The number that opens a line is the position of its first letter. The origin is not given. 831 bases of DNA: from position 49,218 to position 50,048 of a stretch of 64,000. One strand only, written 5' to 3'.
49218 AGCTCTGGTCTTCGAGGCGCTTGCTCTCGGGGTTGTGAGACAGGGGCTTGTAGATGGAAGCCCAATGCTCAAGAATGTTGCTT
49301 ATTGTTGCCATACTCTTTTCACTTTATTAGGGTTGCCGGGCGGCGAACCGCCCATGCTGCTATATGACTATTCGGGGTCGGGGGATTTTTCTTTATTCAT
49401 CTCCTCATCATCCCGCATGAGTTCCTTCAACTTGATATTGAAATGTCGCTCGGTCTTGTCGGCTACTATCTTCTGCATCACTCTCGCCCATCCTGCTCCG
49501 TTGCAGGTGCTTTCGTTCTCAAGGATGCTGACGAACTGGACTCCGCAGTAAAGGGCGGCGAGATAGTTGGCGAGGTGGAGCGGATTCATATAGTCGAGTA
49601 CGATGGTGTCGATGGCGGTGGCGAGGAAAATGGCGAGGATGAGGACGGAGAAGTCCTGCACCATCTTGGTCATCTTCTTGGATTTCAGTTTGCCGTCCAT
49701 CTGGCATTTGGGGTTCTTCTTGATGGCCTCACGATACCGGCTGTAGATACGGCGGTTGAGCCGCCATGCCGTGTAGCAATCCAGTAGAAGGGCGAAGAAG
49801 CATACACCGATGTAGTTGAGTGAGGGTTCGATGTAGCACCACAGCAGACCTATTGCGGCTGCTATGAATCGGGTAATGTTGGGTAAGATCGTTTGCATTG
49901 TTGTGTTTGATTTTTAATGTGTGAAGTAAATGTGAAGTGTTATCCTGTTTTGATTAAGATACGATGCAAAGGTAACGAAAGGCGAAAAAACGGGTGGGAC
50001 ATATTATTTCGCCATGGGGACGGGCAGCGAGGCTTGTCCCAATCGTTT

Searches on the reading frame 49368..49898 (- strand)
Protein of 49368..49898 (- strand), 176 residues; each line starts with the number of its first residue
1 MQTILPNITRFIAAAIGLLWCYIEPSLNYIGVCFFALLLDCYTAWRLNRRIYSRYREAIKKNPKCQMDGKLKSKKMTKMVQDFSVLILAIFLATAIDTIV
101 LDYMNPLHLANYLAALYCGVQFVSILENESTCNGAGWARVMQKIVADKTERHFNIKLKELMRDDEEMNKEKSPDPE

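Call 8: search_protein_families(library=pfam, proteins=[window:49368-49898:-], max_evalue=0.01)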
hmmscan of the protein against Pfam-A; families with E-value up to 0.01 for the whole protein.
window:49368-49898:- (176 aa): 1 family
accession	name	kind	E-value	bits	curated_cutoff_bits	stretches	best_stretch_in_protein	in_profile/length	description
PF05105.17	Phage_holin_4_1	-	7.6e-06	26.4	22.2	1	67-133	34-100/116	Bacteriophage holin family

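Call 30: search_protein_families(library=phrogs, proteins=[window:49368-49898:-], max_evalue=0.001)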
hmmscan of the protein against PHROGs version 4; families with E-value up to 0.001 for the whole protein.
window:49368-49898:- (176 aa): 0 families
